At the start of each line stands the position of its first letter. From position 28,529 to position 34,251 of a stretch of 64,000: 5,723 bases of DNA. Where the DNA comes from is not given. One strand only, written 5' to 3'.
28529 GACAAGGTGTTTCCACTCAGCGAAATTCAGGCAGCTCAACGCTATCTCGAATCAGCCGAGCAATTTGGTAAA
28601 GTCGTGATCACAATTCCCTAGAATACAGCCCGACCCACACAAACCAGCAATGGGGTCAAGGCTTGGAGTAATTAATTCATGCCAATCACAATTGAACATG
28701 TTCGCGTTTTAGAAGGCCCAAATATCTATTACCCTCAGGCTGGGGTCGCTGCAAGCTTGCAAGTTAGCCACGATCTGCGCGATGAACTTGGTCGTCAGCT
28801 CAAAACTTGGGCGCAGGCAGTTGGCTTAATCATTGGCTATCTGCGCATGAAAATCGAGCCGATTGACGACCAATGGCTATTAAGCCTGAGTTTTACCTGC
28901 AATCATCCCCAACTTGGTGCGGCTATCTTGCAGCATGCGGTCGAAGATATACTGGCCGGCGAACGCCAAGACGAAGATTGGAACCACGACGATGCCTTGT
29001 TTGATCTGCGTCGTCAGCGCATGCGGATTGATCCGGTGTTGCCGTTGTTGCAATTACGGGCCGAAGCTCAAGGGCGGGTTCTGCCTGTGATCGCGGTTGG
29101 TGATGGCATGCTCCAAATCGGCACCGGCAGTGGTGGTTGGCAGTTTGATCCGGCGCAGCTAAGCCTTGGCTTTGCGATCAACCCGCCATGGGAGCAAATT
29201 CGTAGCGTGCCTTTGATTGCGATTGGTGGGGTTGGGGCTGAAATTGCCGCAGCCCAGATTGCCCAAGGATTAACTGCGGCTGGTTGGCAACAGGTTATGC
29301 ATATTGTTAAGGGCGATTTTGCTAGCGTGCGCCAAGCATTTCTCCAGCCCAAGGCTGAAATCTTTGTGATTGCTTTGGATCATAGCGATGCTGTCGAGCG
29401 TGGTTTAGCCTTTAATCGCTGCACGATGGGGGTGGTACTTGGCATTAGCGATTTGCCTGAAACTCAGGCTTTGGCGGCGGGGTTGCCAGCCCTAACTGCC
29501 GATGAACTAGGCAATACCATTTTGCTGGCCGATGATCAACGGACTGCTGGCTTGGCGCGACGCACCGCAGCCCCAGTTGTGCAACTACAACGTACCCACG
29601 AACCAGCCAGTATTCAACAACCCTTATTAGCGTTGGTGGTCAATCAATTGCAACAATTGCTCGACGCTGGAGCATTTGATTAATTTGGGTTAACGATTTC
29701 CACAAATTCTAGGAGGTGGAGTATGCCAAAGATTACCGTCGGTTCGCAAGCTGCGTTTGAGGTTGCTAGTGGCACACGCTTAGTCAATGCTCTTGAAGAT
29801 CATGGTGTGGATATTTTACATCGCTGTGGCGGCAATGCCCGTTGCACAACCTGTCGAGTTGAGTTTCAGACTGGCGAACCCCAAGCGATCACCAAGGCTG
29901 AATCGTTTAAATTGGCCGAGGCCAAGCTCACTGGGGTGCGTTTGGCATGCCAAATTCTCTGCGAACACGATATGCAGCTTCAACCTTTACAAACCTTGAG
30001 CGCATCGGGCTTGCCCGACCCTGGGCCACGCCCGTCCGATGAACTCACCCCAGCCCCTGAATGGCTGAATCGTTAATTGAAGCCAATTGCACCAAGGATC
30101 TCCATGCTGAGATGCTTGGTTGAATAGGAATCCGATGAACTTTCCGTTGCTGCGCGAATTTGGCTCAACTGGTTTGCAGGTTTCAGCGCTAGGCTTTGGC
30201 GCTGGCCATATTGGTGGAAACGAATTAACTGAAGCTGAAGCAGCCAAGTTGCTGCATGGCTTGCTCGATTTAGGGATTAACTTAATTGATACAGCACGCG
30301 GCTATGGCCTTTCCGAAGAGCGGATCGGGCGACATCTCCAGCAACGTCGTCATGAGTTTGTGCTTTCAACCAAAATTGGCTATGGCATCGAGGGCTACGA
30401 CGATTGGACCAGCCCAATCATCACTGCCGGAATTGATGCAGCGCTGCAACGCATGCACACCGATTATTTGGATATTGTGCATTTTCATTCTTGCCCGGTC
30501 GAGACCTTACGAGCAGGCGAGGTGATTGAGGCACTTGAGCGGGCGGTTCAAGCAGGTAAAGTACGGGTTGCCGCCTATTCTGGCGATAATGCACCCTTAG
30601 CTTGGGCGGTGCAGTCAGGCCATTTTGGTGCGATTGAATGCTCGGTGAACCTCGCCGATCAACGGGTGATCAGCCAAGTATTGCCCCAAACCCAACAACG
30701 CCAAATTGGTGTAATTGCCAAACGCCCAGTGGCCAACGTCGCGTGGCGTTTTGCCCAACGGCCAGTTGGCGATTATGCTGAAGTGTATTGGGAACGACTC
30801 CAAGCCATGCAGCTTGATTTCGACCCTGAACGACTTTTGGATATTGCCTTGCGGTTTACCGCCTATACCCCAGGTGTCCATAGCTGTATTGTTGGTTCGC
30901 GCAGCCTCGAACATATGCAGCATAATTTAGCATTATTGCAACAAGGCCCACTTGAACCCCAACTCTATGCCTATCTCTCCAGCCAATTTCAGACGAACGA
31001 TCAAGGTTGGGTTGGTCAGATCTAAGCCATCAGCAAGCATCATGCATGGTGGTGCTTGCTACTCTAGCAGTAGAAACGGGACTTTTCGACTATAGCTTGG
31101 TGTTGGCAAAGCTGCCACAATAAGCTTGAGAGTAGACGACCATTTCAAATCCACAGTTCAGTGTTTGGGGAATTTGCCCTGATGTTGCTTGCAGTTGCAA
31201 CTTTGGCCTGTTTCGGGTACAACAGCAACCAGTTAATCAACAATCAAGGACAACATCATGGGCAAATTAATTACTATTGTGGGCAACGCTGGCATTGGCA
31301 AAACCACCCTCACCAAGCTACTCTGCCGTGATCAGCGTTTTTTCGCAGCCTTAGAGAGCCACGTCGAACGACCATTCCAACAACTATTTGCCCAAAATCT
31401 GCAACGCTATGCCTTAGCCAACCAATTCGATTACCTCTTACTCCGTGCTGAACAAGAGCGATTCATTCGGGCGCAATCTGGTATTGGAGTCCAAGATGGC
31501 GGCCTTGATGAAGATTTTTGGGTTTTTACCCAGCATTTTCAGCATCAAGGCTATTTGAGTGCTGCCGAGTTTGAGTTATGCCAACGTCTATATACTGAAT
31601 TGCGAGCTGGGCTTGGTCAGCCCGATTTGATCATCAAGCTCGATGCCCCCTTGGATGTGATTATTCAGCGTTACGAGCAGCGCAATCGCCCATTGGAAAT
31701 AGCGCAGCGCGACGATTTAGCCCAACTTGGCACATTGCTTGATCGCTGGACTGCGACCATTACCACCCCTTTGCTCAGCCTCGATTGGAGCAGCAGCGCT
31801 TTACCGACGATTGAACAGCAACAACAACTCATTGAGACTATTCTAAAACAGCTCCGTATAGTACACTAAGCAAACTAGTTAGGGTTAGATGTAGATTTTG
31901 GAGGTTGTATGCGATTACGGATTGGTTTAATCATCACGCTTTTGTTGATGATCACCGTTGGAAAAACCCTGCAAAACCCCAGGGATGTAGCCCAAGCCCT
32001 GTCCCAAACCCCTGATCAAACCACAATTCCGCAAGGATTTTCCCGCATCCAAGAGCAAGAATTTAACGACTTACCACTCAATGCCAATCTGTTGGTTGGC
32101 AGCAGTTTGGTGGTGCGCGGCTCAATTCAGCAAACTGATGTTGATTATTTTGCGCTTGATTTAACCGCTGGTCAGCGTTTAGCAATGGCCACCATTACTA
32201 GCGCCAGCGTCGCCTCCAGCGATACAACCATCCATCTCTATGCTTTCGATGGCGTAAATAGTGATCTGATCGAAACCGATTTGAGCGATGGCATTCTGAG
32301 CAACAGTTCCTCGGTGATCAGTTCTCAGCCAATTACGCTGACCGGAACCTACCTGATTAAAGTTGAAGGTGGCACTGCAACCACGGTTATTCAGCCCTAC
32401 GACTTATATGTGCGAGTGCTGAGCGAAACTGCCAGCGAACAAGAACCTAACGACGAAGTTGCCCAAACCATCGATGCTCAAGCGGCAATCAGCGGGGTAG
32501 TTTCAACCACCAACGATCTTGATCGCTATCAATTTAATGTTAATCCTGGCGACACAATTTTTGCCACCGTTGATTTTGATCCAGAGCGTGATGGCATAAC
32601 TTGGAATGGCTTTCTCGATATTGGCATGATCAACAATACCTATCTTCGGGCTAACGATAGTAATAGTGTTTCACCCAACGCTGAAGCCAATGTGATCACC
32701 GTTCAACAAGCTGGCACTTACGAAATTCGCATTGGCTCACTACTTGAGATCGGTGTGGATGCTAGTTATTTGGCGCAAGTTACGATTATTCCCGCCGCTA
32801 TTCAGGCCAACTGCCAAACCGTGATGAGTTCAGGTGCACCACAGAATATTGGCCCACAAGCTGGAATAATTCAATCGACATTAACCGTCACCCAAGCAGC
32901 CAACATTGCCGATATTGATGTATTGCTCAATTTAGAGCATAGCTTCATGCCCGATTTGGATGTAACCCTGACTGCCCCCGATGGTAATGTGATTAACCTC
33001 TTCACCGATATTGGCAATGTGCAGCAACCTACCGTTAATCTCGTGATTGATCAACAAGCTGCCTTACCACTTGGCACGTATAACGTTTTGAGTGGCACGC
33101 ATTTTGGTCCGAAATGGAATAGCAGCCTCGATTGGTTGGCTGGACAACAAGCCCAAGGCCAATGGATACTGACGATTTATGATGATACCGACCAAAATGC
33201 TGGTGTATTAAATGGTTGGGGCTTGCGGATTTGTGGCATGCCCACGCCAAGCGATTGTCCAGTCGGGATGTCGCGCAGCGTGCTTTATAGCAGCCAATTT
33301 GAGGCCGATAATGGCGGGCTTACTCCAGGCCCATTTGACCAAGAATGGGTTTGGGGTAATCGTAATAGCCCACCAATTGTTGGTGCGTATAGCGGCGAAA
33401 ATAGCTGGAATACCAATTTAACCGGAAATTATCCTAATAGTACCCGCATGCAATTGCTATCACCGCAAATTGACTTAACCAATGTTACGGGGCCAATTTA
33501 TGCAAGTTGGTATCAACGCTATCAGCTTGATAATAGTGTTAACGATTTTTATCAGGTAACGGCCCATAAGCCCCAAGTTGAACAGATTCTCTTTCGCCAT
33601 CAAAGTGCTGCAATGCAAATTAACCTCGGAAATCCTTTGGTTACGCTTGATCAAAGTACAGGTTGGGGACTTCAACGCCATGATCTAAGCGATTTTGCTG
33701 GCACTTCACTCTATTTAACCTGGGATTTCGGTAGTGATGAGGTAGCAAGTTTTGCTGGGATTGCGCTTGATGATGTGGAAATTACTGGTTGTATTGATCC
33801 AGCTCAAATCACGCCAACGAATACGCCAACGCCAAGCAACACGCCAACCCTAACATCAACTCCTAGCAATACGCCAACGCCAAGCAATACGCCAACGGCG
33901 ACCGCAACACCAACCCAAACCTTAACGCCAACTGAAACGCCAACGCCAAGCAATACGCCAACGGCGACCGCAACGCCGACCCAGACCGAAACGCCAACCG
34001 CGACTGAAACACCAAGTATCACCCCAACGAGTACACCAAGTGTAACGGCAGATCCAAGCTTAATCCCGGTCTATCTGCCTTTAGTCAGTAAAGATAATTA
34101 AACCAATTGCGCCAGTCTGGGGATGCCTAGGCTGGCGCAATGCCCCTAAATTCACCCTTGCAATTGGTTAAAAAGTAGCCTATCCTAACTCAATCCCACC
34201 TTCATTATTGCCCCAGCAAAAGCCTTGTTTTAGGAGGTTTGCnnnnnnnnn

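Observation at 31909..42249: Tandem array of five paralogous secreted PPC-PPC-P-domain-MAM-like proteins with no catalytic domain, immediately followed by HtrA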

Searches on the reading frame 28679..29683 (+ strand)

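Call 49: search_protein_families(library=pfam, proteins=[window:28679-29683:+], max_evalue=0.001)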
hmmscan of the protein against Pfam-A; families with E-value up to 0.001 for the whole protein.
window:28679-29683:+ (334 aa): 1 family
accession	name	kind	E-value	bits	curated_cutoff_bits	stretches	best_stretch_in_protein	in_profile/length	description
PF16292.10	DUF4938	-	1.3e-37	130.2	32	1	2-254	1-248/302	Domain of unknown function (DUF4938)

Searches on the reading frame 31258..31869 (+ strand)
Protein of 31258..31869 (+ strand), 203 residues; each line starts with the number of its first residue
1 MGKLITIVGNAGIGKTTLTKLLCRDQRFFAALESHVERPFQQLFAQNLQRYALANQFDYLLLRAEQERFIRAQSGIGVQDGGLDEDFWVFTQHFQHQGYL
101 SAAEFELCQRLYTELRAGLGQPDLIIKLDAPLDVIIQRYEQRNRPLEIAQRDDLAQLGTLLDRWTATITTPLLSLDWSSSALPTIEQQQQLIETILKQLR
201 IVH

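Call 49: search_protein_families(library=pfam, proteins=[window:31258-31869:+], max_evalue=0.001)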
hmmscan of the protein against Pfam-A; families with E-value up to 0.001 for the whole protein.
window:31258-31869:+ (203 aa): 3 families
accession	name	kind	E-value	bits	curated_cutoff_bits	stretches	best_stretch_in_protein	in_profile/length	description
PF01712.25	dNK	-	1.5e-19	71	27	1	5-194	1-197/203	Deoxynucleoside kinase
PF13191.12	AAA_16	-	2.2e-05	25.5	32.6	1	4-72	26-101/167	AAA ATPase domain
PF13671.12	AAA_33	-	0.00019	22.2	27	0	4-163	1-139/143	AAA domain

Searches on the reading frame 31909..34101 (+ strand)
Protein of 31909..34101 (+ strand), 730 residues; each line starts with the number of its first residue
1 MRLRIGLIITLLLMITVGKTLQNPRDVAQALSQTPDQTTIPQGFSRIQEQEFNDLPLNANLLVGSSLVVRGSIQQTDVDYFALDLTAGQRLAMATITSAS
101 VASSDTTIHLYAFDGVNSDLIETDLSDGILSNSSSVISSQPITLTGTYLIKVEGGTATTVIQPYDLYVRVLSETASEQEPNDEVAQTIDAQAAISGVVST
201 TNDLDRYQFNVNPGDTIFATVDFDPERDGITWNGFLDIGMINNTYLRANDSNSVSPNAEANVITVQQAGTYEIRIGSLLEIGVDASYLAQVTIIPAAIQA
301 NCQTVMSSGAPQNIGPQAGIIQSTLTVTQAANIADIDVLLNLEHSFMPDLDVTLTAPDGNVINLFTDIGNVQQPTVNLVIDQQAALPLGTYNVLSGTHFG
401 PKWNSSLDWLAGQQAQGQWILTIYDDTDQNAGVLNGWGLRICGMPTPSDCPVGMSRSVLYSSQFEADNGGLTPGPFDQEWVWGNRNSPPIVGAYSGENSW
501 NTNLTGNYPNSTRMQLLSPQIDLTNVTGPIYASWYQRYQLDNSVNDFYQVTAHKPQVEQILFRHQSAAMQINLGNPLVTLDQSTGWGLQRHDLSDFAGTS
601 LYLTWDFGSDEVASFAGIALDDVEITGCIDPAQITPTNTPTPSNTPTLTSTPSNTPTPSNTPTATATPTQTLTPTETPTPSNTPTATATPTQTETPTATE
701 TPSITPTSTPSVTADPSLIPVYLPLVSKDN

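Call 3: search_protein_families(library=pfam, proteins=[window:31909-34101:+], max_evalue=0.1)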
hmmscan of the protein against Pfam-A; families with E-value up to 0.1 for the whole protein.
window:31909-34101:+ (730 aa): 3 families
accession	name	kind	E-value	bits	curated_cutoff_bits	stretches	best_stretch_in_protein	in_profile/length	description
PF01483.27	P_proprotein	-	2.4e-10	40.8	21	1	335-441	3-86/86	Proprotein convertase P-domain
PF04151.21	PPC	-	1.9e-08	35.5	25.9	2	77-154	1-70/70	Bacterial pre-peptidase C-terminal domain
PF20773.4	InhA-like_MAM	-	6.9e-05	22.9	26.9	1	517-626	53-163/191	Immune inhibitor A-like, MAM domain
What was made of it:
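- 31909..34101 (+): Copy c1 (730 aa), lineage A: signal peptide, PPC, PPC, P-domain, MAM-like domain, long Pro/Thr linker, YLP-box tail (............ at 34063-34098). Pfam PPC 35.5 bits, P_proprotein 40.8 bits, InhA-like_MAM 22.9 bits (below the 26.9 cut-off) in call 3.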

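Call 4: search_protein_families(library=ncbifam, proteins=[window:31909-34101:+], max_evalue=0.1)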
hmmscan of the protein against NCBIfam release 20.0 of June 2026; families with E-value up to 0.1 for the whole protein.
window:31909-34101:+ (730 aa): 1 family
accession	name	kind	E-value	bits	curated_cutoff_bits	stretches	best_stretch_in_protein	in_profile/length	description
NF038128.1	choice_anch_J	domain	0.025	14.8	30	1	509-625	58-162/162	choice-of-anchor J domain-containing protein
